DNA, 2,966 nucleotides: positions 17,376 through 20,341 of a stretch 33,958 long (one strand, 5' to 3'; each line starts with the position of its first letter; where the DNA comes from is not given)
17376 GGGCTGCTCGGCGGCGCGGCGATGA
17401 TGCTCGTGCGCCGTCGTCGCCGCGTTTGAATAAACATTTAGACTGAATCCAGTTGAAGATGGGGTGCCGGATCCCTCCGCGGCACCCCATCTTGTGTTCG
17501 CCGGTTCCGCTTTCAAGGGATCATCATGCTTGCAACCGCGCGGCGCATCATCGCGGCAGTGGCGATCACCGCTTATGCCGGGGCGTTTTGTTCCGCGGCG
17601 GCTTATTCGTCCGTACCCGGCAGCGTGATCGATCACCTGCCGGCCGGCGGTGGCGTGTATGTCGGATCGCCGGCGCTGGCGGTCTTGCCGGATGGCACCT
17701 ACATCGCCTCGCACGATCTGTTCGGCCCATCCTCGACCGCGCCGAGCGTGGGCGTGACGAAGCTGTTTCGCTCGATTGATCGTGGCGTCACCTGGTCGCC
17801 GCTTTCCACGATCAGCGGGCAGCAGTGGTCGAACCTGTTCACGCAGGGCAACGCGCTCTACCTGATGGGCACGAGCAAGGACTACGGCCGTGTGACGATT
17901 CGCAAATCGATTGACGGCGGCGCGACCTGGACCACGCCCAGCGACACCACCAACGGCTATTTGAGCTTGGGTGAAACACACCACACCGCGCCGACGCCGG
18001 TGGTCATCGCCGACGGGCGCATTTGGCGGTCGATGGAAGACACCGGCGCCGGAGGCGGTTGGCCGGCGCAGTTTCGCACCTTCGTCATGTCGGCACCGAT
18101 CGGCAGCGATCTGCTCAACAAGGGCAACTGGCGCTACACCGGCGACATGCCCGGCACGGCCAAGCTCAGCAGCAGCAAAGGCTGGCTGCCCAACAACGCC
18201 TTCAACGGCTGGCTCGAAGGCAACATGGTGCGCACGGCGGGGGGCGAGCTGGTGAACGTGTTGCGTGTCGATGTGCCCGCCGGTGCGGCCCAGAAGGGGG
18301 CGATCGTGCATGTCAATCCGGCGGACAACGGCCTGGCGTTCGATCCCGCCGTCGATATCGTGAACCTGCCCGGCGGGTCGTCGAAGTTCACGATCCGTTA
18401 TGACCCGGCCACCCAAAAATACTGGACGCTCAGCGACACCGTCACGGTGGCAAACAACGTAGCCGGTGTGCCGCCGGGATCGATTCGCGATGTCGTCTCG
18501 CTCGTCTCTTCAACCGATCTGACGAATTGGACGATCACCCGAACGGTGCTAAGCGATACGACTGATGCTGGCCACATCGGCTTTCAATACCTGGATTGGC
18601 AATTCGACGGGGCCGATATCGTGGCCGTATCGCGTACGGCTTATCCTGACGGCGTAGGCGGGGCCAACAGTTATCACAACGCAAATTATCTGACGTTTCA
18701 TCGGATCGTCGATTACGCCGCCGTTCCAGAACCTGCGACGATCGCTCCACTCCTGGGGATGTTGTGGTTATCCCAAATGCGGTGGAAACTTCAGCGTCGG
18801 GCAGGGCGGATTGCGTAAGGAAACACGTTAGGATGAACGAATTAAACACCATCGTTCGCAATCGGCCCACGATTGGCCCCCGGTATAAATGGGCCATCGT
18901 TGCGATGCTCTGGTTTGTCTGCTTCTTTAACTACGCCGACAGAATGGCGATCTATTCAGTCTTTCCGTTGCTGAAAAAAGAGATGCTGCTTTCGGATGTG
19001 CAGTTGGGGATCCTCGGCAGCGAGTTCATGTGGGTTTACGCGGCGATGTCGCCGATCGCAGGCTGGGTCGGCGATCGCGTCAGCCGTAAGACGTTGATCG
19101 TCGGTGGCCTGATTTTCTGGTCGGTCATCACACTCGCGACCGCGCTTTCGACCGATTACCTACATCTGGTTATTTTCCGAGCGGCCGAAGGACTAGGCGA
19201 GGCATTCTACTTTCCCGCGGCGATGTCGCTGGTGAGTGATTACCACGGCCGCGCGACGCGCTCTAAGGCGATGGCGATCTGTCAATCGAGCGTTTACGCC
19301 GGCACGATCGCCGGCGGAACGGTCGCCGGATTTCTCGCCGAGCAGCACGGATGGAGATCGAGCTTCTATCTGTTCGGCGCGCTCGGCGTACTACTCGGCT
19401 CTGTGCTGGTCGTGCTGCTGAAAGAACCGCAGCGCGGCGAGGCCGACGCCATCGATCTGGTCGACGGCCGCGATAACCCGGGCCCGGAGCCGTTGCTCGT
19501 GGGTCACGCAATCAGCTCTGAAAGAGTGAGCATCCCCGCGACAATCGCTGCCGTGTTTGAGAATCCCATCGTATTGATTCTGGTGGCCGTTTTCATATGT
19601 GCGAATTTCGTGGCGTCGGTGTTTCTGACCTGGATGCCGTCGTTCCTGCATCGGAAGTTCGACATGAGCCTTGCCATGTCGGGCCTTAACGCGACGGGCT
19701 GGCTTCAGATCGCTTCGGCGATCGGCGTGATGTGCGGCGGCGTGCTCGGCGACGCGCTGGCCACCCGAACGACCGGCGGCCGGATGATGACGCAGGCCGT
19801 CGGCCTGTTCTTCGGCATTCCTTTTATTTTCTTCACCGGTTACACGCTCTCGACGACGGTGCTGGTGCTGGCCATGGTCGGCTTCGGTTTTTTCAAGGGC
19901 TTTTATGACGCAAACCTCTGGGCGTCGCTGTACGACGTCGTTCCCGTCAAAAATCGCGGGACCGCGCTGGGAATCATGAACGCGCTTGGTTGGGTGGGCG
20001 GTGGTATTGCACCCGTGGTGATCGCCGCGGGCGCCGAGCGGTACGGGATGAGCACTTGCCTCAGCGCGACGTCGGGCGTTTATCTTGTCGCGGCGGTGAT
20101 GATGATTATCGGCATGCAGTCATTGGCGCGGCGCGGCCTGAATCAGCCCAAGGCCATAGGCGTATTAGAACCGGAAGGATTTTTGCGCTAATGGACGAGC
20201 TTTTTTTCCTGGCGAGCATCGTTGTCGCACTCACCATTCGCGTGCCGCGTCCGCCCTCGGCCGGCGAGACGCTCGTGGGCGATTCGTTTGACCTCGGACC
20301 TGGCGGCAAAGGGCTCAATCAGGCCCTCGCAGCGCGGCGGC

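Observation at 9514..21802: nan-like locus with non-canonical downstream enzymes: candidate uncharacterised ulosonic-acid (Kdo/Kdn-like) harvesting and catabolic pathway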

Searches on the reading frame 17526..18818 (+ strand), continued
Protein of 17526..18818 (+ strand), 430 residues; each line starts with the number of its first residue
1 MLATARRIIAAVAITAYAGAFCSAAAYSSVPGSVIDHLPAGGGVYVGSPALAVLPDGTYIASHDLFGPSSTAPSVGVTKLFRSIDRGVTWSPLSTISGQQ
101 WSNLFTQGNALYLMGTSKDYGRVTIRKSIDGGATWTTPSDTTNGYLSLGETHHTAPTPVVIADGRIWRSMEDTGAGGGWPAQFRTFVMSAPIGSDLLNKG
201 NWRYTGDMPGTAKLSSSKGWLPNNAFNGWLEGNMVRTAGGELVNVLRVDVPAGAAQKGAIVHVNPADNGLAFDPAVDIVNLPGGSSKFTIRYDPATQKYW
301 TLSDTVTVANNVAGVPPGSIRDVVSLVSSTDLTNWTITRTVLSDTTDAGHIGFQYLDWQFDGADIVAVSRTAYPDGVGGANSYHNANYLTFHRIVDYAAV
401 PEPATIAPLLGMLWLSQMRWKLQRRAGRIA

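Call 23: fold_search(model_id=the predicted structure, library=pdb)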
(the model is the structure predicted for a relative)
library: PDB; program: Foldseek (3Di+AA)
matches with E <= 10: 1120; with E <= 0.001: 489
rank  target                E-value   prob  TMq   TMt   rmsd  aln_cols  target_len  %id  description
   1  8t26                  3.9e-11  1.00  0.56  0.48   4.8       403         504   14  Crystal Structure of Porphyromonas gingivalis Sialidase (PG_0352) D219A mutant bound to 3'-Sialyllactose (only Neu5Ac vi (released 2023-10-04)
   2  8t1z                  5.4e-11  1.00  0.55  0.48   4.8       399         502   15  Crystal Structure of Porphyromonas gingivalis Sialidase (PG_0352) Bound to Neu5Ac (NANA) (released 2023-10-04)
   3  3a71                  1.2e-10  1.00  0.54  0.64   6.6       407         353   13  High resolution structure of Penicillium chrysogenum alpha-L-arabinanase (released 2010-09-15)
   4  8t1y                  1.5e-10  1.00  0.55  0.49   5.2       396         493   15  Crystal Structure of Porphyromonas gingivalis Sialidase (PG_0352) Bound to Neu5Ac2en (DANA) (released 2023-10-04)
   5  8feb                  2.4e-10  1.00  0.57  0.50   4.6       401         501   15  Crystal Structure of Porphyromonas gingivalis Sialidase (PG_0352) (released 2023-10-04)
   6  8t24                  2.7e-10  1.00  0.56  0.49   5.2       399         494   15  Crystal Structure of Porphyromonas gingivalis Sialidase (PG_0352)- Fructose bound in CBM (released 2023-10-04)
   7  8gn6_A                3.3e-10  1.00  0.55  0.48   5.8       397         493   16  Crystallization of Sialidase from Porphyromonas gingivalis (released 2023-04-19)
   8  8um0_A                6.2e-10  1.00  0.50  0.57   6.1       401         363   13  The structure of NanH in complex with Neu5,7,9Ac(2,6)-LAcNAc (released 2024-09-04)
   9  2vvz_A                7.3e-10  1.00  0.55  0.50   7.1       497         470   13  Structure of the catalytic domain of Streptococcus pneumoniae sialidase NanA (released 2008-06-24)
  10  8gn6_B                7.7e-10  1.00  0.55  0.48   5.3       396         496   16  Crystallization of Sialidase from Porphyromonas gingivalis (released 2023-04-19)
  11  8gn6_C                1.4e-09  1.00  0.55  0.49   5.2       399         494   15  Crystallization of Sialidase from Porphyromonas gingivalis (released 2023-04-19)
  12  9db6_A                1.4e-09  1.00  0.53  0.44   6.7       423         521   14  Sialidase682 co-crystallized with inhibitor DANA (released 2025-07-02)
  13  8ub5                  1.4e-09  1.00  0.49  0.56   6.2       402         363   13  The Apo NanH structure from Clostridium perfringens (released 2024-09-04)
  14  2ydt                  1.6e-09  1.00  0.52  0.61   6.3       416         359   12  STRUCTURE OF THE ALPHA-L-ARABINOFURANOSIDASE ARB93A from FUSARIUM Graminearum in complexe with an iminosugar inhibitor (released 2011-07-13)
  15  2ydp_B                1.8e-09  1.00  0.53  0.62   6.4       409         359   12  Structure of the E242A mutant of the alpha-l-arabinofuranosidase arb93a from fusarium graminearum in complex with an i (released 2011-07-13)
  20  2w5n                  3.5e-09  1.00  0.52  0.60   6.5       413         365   13  Native structure of the GH93 alpha-L-arabinofuranosidase of Fusarium graminearum (released 2009-03-03)
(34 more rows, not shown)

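Call 71: search_protein_families(library=pfam, proteins=[L002:3338-4408:+, L002:5889-7565:+], max_evalue=0.01)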
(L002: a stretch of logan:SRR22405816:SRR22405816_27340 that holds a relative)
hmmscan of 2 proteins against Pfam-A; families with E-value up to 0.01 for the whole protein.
L002:3338-4408:+ (356 aa): 2 families
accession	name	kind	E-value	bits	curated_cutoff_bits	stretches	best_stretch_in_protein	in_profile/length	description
PF07589.16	PEP-CTERM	-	0.00012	22.5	20.7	1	332-353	2-24/24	PEP-CTERM motif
PF22701.2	Mala_s_1-like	-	0.00057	20.1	27.5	1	25-133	52-142/195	Mal s 1 allergenic protein-like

L002:5889-7565:+ (558 aa): 2 families
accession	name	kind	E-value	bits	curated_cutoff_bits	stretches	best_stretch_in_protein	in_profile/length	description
PF02782.22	FGGY_C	-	1.8e-40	139.3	27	1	299-482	2-196/198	FGGY family of carbohydrate kinases, C-terminal domain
PF00370.27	FGGY_N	-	1.3e-06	28.7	28.8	1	8-287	3-243/245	FGGY family of carbohydrate kinases, N-terminal domain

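Call 73: search_protein_families(library=ncbifam, proteins=[L002:5889-7565:+], max_evalue=0.00001)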
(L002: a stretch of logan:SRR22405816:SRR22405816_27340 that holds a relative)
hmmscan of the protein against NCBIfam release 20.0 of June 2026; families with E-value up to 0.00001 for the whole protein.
L002:5889-7565:+ (558 aa): 10 families
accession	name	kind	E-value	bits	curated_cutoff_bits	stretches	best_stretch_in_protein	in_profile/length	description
NF003154.0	PRK04123.1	equivalog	2e-171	571.5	428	1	4-548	3-552/554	ribulokinase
TIGR01234.1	L-ribulokinase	equivalog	9.6e-150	499.9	583.25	1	6-531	2-527/536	ribulokinase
TIGR01315.1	5C_CHO_kinase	subfamily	4.9e-45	154.2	408.7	2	7-354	2-337/541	FGGY family pentulose kinase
TIGR01312.1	XylB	equivalog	8.3e-39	133.4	380.25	1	8-530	1-479/481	xylulokinase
TIGR01311.1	glycerol_kin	equivalog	8.4e-19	67.2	590.35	1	10-491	6-457/496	glycerol kinase GlpK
TIGR01314.1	gntK_FGGY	equivalog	2.2e-16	59.5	648.55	1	366-530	332-489/505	gluconokinase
NF000756.0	PRK00047.1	subfamily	3.3e-14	52.1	498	1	275-484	239-452/502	glycerol kinase GlpK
NF008187.0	PRK10939.1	equivalog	2.7e-13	49.4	528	1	243-540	205-509/521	autoinducer-2 kinase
NF011601.0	PRK15027.1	equivalog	1.9e-11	43.1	912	1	243-529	196-474/484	xylulokinase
TIGR02628.1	fuculo_kin_coli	equivalog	4.7e-08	32.4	470.9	1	249-481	206-439/465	L-fuculokinase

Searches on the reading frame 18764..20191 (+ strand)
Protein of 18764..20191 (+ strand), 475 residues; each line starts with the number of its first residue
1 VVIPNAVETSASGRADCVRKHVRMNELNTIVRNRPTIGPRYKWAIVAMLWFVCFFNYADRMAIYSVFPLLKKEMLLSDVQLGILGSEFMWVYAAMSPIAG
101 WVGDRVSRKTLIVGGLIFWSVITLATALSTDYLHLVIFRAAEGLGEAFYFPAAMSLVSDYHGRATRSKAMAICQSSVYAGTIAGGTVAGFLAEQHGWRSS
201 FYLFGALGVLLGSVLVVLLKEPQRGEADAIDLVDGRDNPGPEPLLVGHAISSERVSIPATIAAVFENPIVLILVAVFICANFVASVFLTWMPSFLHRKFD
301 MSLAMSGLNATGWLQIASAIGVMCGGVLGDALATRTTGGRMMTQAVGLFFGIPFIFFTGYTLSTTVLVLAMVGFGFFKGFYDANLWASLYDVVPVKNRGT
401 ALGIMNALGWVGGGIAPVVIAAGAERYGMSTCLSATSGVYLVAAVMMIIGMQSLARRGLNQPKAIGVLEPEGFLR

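Call 4: search_protein_families(library=pfam, proteins=[window:18764-20191:+], max_evalue=0.01)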
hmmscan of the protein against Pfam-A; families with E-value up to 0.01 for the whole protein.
window:18764-20191:+ (475 aa): 2 families
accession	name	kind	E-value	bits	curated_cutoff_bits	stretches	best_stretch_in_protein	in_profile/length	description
PF07690.21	MFS_1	-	1e-62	212.6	33.4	2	49-417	1-347/347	Major Facilitator Superfamily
PF03137.26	OATP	-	3.7e-05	22.7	25.8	1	251-346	276-371/545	Organic Anion Transporter Polypeptide (OATP) family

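Call 5: search_protein_families(library=ncbifam, proteins=[window:18764-20191:+], max_evalue=0.01)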
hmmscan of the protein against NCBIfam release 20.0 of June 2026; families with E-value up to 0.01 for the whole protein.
window:18764-20191:+ (475 aa): 53 families (the best 25 are shown)
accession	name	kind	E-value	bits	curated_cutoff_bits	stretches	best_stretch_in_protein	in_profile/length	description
TIGR00893.1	2A0114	subfamily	3.8e-52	177.6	395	1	52-449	2-396/399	D-galactonate transporter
TIGR00895.1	2A0115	subfamily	1.9e-36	125.9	418.55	1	37-421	10-395/398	aromatic acid/H+ symport family MFS transporter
TIGR00881.1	2A0104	subfamily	2e-35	122.5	407.75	2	53-432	4-378/379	phosphoglycerate transporter protein PgtP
TIGR00900.1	2A0121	subfamily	1.5e-19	70.6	319.6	1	63-416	18-352/364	H+ Antiporter protein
TIGR00880.1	2_A_01_02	superfamily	1.9e-18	66.9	131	1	90-221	9-140/141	multidrug resistance protein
NF008586.0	PRK11551.1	equivalog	2.9e-18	66.1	410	1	49-453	20-398/406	3-(3-hydroxy-phenyl)propionate transporter MhpT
TIGR00711.1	efflux_EmrB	subfamily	1.2e-17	63.9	230.2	1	54-233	12-191/485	DHA2 family efflux MFS transporter permease subunit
NF008661.1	PRK11663.1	subfamily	1.2e-15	57.5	564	1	25-376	8-356/439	MFS transporter family glucose-6-phosphate receptor UhpC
NF003024.0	PRK03893.1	subfamily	1.4e-15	57.1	604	2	58-211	35-187/497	sialate:H+ symport family MFS transporter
NF008963.0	PRK12307.1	equivalog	1.5e-15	57.3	637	1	49-452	23-408/426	MFS transporter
TIGR00894.1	2A0114euk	subfamily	2.5e-15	56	626.45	1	77-449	74-441/465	Na(+)-dependent inorganic phosphate cotransporter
TIGR00891.1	2A0112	subfamily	4.4e-15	55.7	552.9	1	43-437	11-402/405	sialate:H+ symport family MFS transporter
NF033896.2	MFS_LfrA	equivalog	6.3e-13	48.2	825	1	36-232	12-212/504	efflux MFS transporter LfrA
NF047787.1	PhglyTportPgtP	equivalog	1.1e-12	47.6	750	2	57-222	42-211/451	phosphoglycerate transporter PgtP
NF053517.1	HbztTptrPcaK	equivalog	2.5e-12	46.5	770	1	39-412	14-389/437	4-hydroxybenzoate transporter PcaK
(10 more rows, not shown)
